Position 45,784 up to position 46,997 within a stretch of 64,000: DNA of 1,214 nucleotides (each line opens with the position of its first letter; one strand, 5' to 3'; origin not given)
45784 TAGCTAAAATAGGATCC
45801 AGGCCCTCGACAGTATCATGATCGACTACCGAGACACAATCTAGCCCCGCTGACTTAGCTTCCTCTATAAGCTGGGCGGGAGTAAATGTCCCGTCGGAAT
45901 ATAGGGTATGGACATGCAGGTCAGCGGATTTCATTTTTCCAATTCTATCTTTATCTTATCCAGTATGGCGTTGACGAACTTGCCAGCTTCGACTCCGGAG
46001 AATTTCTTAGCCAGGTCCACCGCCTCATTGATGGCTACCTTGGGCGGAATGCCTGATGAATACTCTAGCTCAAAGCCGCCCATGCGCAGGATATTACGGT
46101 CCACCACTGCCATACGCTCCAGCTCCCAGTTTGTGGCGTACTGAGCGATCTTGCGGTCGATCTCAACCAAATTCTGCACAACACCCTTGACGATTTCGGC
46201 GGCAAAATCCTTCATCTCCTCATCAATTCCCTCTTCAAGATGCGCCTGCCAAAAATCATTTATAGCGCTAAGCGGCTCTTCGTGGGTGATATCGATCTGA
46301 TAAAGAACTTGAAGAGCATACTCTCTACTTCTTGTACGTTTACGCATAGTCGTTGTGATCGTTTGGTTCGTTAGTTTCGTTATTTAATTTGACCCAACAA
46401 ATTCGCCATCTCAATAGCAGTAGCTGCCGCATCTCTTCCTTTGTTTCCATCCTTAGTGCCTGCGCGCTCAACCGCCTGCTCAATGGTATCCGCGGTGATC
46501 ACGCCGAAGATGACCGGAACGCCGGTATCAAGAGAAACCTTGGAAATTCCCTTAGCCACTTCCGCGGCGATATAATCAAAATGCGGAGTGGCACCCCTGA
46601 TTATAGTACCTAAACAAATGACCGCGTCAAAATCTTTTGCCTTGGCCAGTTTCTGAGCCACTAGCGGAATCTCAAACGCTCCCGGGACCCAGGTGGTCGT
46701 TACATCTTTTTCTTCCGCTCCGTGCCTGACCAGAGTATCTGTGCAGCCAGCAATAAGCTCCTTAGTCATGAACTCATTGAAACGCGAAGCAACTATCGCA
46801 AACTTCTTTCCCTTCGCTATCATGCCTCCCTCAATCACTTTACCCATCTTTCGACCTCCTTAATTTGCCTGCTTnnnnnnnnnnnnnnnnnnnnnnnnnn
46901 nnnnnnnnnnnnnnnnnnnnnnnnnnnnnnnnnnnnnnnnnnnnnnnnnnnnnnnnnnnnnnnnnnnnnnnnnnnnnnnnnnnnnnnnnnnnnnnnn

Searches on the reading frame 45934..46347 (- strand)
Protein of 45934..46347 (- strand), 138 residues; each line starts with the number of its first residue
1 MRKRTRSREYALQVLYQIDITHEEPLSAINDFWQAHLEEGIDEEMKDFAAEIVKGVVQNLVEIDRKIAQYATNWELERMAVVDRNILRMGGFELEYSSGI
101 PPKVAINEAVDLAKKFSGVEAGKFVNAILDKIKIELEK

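Call 14: search_protein_families(library=pfam, proteins=[window:45934-46347:-])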
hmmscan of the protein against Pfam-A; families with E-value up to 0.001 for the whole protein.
window:45934-46347:- (138 aa): 1 family
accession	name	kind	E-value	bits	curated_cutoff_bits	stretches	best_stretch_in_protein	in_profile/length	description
PF01029.23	NusB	-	1.6e-39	135.7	23.1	1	6-132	2-131/133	NusB family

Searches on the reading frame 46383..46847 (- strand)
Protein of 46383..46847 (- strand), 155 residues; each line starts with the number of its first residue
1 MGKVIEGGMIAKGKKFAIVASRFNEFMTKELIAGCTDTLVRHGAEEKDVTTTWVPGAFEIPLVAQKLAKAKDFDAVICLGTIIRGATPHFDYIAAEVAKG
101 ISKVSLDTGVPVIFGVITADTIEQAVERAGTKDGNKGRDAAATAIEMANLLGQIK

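Call 14: search_protein_families(library=pfam, proteins=[window:46383-46847:-])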
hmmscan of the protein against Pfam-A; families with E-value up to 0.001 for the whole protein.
window:46383-46847:- (155 aa): 1 family
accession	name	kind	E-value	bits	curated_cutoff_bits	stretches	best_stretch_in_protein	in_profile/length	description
PF00885.24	DMRL_synthase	-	6.9e-61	204.6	26.7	1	14-151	2-138/139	6,7-dimethyl-8-ribityllumazine synthase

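Call 15: find_encoding_contigs(protein=window:46383-46847:-, flank=10000, max_places=10)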
Protein window:46383-46847:- (155 aa): 1 contig read that carries it; 1 place shown.
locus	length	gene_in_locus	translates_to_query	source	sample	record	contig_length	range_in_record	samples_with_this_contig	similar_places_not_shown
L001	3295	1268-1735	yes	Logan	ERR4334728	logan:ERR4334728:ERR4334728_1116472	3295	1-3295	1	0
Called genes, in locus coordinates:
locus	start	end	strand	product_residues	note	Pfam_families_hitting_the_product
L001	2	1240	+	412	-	?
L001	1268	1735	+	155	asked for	PF00885:DMRL_synthase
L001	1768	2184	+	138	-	PF01029:NusB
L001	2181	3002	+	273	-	PF02811:PHP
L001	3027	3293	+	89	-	?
